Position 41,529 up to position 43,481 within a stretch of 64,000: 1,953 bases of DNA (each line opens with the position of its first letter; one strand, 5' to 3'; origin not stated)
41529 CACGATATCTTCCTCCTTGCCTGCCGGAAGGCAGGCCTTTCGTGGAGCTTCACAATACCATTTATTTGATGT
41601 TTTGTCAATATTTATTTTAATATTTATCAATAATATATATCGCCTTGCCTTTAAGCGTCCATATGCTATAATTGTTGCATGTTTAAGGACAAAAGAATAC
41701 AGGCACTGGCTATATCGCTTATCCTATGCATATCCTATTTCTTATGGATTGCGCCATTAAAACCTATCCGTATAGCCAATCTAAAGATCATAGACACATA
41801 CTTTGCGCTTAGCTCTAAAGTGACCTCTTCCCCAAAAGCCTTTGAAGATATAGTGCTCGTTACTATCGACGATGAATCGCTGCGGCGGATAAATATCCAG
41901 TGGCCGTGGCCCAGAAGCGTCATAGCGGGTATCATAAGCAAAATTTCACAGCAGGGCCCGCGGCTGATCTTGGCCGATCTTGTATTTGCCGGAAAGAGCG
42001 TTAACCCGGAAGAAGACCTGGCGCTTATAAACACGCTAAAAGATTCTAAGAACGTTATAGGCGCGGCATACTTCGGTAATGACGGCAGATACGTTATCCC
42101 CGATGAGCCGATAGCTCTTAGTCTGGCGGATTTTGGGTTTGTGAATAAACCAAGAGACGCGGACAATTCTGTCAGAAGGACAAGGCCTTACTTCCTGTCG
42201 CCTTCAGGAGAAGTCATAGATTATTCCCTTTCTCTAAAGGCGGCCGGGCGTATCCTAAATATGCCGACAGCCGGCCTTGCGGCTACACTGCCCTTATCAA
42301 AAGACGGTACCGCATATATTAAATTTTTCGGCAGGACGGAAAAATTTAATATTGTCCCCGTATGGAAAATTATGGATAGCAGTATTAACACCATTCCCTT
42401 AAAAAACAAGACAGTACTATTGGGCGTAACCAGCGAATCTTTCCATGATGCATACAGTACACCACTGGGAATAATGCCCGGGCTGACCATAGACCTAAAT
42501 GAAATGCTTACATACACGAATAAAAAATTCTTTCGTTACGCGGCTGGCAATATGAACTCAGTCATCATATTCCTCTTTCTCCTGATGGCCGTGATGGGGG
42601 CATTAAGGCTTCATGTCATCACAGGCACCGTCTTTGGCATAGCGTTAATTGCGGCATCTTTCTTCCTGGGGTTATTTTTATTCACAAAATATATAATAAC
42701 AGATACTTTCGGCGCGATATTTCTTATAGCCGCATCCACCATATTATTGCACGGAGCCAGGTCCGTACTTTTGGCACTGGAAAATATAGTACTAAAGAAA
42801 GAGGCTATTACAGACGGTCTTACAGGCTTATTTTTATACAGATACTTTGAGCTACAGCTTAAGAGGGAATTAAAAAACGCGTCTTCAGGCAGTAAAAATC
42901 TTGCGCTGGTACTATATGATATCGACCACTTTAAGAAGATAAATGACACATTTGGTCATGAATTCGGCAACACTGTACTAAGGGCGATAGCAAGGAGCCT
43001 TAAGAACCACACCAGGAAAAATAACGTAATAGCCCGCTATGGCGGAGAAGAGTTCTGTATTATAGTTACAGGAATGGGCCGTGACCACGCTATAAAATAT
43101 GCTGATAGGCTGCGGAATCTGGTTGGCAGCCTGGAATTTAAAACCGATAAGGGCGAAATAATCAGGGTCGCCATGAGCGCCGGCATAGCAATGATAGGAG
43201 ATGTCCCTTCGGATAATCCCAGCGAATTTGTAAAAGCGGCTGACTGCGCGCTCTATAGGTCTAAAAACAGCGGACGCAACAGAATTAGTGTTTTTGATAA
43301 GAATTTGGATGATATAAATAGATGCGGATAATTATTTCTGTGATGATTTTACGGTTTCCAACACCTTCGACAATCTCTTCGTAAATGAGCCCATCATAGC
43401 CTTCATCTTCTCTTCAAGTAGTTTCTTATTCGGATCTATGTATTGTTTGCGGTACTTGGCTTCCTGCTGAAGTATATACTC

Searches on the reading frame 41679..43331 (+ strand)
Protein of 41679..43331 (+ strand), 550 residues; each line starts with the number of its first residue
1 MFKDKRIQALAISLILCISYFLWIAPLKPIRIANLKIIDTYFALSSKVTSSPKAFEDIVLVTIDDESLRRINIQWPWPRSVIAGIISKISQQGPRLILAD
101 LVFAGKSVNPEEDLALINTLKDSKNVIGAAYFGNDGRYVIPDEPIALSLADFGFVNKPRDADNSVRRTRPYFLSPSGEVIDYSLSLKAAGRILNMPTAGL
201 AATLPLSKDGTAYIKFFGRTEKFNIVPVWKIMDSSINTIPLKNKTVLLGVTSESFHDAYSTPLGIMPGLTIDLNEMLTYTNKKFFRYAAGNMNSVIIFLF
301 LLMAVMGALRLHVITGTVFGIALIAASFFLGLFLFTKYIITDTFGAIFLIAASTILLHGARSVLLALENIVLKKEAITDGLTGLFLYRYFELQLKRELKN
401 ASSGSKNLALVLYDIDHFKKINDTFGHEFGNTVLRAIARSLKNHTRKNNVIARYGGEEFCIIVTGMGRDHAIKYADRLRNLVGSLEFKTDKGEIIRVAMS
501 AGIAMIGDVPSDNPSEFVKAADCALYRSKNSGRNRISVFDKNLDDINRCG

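Call 4: search_protein_families(library=pfam, proteins=[window:41679-43331:+], max_evalue=0.1)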
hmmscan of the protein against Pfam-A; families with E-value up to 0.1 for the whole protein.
window:41679-43331:+ (550 aa): 2 families
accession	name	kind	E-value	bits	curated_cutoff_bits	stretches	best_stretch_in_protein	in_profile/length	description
PF05226.16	CHASE2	-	1.9e-43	149.4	26.3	1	25-304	13-255/257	CHASE2 domain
PF00990.26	GGDEF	-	7.3e-42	143.3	23.8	1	376-535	1-161/161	Diguanylate cyclase, GGDEF domain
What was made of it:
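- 41679..43331 (+): CHASE2-GGDEF (GGEEF) diguanylate cyclase, convergent with gene B and abutting its stop codon with no spacer. Pfam E = 1.9e-43 and 7.3e-42 (call 4).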
